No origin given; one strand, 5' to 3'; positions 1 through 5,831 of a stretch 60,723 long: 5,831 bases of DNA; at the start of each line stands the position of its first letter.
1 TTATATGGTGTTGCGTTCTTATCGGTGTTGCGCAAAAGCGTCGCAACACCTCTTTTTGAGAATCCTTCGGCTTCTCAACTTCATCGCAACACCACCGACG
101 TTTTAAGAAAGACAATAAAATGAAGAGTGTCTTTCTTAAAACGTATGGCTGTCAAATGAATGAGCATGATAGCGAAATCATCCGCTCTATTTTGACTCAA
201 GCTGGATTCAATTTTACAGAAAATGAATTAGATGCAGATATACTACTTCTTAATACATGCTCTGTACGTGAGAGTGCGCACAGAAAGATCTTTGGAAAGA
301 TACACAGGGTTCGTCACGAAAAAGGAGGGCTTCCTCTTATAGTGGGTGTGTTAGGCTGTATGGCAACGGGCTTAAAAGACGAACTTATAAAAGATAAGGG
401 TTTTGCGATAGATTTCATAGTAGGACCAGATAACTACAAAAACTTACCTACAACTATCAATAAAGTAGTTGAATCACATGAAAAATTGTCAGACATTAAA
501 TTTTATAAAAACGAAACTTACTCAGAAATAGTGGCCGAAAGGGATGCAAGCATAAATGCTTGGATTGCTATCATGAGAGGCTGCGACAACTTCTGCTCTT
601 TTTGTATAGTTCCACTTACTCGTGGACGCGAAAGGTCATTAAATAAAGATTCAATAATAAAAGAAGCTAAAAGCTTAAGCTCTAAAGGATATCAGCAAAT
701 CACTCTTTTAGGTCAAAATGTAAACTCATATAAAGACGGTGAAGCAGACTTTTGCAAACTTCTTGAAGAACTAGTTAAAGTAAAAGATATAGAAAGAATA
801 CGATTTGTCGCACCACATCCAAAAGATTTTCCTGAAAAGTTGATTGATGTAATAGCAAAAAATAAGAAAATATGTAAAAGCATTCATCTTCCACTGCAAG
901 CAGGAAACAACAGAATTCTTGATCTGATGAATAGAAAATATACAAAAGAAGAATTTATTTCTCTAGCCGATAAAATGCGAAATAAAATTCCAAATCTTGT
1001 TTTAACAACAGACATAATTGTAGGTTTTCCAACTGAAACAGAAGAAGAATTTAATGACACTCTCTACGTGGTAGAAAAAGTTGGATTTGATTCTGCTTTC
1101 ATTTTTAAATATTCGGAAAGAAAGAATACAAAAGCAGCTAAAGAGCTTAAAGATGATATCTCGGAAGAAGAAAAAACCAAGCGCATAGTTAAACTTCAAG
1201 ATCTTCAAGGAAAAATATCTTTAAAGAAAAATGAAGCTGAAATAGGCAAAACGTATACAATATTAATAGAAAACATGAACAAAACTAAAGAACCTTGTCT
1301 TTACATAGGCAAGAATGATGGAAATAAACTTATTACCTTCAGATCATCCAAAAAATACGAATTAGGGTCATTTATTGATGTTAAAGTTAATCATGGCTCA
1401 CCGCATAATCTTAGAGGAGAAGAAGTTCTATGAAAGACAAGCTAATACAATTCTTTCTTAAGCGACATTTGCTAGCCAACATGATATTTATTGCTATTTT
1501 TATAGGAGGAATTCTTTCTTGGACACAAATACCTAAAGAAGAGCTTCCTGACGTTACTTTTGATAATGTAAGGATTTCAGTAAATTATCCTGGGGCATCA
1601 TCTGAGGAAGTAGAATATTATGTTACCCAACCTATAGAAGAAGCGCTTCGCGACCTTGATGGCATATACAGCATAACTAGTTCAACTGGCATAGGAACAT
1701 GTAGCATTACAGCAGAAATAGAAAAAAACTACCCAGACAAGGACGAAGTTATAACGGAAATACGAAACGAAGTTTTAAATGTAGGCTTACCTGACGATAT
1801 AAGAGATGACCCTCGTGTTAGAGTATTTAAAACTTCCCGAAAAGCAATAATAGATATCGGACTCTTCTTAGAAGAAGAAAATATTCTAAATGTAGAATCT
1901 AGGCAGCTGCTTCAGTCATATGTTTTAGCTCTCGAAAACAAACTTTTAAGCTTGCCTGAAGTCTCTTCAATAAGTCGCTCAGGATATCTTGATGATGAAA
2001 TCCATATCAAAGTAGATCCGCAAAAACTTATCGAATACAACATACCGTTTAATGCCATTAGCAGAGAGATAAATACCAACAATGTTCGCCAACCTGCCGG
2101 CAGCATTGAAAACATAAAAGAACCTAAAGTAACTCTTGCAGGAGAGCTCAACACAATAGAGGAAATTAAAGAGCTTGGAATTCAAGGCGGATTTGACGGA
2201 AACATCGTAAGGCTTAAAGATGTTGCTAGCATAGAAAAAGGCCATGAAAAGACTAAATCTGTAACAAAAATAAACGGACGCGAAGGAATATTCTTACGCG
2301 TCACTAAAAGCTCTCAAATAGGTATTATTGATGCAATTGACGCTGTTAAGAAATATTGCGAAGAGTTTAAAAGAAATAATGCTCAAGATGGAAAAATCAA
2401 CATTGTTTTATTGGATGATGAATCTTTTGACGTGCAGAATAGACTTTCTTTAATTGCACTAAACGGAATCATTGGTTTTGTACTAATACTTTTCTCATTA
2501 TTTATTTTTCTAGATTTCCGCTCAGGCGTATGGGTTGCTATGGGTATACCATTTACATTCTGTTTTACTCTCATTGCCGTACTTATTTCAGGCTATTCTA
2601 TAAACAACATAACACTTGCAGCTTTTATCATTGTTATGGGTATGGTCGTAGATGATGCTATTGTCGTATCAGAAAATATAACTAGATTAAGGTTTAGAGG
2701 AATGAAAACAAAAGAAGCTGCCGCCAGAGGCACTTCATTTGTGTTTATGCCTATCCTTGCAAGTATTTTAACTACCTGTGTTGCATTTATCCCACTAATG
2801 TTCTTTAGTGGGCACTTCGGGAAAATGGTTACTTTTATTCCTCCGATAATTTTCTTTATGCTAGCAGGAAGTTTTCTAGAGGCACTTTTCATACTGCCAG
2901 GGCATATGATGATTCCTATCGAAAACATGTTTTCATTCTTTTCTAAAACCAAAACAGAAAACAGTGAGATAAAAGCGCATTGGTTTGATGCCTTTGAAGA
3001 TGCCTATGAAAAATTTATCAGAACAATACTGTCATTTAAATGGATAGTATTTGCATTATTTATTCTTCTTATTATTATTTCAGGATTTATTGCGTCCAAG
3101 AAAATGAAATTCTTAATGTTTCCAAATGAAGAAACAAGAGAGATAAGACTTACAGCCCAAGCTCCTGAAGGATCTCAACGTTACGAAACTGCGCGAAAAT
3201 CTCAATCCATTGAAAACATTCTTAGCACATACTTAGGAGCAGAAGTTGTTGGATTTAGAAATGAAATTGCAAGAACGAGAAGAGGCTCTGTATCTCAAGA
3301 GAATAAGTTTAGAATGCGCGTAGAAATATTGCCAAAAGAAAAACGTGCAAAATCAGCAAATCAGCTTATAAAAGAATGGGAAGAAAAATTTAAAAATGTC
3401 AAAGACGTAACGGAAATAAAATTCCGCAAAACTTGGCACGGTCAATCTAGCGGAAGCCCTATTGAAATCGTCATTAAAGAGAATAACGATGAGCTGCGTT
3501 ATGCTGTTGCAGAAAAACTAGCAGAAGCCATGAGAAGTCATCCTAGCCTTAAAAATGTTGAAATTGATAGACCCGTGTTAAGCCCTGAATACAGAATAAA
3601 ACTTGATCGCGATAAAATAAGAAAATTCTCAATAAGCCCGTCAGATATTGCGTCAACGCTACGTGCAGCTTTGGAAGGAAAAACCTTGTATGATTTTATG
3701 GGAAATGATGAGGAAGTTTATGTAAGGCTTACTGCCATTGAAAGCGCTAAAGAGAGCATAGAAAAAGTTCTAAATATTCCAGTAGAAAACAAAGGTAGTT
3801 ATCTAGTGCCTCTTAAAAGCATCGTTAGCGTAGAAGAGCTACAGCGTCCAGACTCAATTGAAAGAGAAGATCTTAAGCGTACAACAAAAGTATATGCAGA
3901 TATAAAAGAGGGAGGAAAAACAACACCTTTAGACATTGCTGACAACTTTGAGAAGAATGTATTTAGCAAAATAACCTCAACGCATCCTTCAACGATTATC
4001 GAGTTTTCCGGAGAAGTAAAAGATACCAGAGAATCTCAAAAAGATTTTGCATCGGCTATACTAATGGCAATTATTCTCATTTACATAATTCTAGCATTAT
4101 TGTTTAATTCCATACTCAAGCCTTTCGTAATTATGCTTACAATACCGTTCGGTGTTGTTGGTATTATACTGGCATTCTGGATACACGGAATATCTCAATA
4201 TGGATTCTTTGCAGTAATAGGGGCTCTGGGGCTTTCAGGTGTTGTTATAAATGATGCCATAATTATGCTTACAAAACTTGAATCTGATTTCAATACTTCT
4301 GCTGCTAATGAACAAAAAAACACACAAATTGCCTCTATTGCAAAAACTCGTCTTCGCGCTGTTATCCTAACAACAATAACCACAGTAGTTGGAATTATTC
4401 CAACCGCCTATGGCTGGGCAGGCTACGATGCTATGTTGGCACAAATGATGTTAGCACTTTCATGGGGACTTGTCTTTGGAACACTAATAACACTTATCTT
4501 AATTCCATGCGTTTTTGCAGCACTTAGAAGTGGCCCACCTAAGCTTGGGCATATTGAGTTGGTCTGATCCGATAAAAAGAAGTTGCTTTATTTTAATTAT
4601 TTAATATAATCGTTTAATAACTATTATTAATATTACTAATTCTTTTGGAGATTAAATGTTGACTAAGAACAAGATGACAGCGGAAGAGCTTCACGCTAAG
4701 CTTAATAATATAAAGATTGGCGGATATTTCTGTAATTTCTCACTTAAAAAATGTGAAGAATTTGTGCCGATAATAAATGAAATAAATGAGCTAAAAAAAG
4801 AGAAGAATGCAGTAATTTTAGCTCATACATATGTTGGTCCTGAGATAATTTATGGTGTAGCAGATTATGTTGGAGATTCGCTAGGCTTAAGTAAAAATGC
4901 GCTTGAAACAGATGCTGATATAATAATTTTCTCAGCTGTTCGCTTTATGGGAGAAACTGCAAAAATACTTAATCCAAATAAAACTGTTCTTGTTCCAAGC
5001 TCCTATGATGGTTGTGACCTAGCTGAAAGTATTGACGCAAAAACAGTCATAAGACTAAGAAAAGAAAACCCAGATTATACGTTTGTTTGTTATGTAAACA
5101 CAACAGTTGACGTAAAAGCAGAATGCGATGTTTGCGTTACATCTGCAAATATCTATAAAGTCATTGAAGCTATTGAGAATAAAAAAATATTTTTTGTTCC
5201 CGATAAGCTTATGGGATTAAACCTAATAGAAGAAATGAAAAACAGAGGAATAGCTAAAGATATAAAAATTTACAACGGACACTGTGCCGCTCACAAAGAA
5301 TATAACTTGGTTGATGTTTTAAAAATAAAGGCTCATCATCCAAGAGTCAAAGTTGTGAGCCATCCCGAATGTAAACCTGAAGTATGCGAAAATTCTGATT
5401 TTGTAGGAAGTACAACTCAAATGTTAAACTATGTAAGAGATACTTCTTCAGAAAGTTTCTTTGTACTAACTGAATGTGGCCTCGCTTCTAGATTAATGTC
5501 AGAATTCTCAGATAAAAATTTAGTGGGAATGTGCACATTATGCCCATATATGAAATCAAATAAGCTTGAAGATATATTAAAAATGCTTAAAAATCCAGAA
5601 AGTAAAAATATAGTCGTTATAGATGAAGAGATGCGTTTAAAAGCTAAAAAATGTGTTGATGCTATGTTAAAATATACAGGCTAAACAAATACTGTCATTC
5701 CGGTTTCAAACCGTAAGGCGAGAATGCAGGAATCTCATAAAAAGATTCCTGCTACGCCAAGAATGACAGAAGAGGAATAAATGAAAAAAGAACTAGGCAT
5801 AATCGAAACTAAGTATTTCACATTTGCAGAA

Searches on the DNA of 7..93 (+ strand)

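Call 81: build_rna_model(alignment_id=A3, structure=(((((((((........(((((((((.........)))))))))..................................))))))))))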
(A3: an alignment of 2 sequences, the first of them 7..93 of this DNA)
Model R1 built from alignment A3 (2 sequences, 87 columns); structure: as given.
model positions 87; base pairs 18; branch points 0; effective number of sequences 1.41; information 0.655 bits per position. Calibrated on 0.2 Mb of random sequence (short: E-values are rough).
structure used (alignment columns):
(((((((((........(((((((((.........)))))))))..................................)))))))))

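Call 82: search_with_rna_model(model_id=R1, source=window, filters=off, max_evalue=10, show_alignments=4)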
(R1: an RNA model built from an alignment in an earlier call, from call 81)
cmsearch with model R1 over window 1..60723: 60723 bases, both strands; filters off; matches with E-value up to 10: 33.
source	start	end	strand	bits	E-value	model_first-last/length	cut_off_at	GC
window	7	93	+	109.3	2.5e-24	1-87/87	no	0.49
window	20870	20952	+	94.5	1.1e-20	1-87/87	no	0.42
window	24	50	-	19.2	0.035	1-87/87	no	0.59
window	20787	20845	+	15.8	0.25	1-87/87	no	0.42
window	14700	14744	-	14.9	0.41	1-87/87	no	0.31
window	22212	22272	-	14.2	0.6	1-87/87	no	0.28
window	26562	26640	+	13.1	1.1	1-87/87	no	0.3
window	20804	20825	-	12.9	1.3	1-87/87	no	0.45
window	50991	51061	-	12.7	1.4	1-87/87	no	0.23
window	17747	17800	-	12.6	1.5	1-87/87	no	0.28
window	29773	29837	-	12.3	1.8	1-87/87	no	0.25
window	24670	24716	-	11.9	2.3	1-87/87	no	0.3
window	28069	28118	-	11.7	2.6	1-87/87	no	0.54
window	18493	18592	+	11.6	2.7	1-87/87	no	0.47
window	22111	22190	+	11.5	2.9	1-87/87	no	0.38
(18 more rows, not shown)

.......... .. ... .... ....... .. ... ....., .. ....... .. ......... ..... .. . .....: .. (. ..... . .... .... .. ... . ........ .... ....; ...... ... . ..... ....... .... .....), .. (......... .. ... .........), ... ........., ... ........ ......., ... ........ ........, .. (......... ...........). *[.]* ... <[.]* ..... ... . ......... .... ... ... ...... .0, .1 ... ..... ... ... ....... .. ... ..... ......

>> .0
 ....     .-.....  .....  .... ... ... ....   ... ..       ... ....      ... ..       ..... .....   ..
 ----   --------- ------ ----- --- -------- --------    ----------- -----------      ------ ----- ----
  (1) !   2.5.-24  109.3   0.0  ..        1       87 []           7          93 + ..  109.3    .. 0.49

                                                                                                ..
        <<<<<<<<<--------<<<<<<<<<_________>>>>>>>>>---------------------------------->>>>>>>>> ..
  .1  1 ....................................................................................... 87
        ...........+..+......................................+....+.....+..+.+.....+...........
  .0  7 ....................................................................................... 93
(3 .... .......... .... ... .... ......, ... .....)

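Call 83: search_with_rna_model(model_id=R1, sources=[L135, L136, L137, L138, L139], filters=off, max_evalue=1)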
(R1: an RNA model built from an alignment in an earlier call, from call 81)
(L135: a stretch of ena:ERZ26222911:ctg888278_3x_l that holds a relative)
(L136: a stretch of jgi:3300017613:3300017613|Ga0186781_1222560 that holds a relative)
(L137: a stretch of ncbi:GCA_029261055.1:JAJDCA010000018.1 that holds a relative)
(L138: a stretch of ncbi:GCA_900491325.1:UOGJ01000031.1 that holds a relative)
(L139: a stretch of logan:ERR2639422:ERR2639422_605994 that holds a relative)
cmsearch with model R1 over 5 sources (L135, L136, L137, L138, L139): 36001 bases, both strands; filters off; matches with E-value up to 1: 4.
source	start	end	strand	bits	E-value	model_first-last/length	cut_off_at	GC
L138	6933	6970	-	16.3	0.11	1-87/87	no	0.24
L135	3381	3408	+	13.9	0.44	1-87/87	no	0.43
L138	5518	5575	-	13.8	0.47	18-78/87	no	0.29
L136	782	866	+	12.9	0.76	1-87/87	no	0.41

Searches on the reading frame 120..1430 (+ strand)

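Call 69: search_protein_families(library=pfam, proteins=[window:120-1430:+], max_evalue=1e-8)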
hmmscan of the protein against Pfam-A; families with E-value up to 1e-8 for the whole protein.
window:120-1430:+ (437 aa): 2 families
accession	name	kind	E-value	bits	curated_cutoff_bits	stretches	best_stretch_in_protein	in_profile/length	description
PF04055.27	Radical_SAM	-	4.6e-30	105.4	29.5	1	151-315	3-163/166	Radical SAM superfamily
PF00919.26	UPF0004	-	6.7e-27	93.8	27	1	4-102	2-98/98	Uncharacterized protein family UPF0004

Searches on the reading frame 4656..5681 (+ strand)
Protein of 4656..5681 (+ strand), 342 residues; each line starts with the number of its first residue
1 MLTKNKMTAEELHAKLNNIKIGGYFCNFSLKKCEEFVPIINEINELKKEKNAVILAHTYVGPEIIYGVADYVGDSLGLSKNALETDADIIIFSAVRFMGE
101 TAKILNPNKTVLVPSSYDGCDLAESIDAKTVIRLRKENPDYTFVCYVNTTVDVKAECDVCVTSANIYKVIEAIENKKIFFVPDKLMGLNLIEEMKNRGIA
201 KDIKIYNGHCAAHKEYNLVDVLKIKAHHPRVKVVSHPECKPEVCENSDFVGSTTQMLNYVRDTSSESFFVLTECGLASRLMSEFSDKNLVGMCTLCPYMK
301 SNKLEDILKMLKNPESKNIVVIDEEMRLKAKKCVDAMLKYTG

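Call 69: search_protein_families(library=pfam, proteins=[window:4656-5681:+], max_evalue=1e-8)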
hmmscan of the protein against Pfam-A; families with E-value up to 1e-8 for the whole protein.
window:4656-5681:+ (342 aa): 1 family
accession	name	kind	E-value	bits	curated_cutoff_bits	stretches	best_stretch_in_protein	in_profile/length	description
PF02445.21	NadA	-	4.4e-101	338.3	27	1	42-339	2-295/295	Quinolinate synthetase A protein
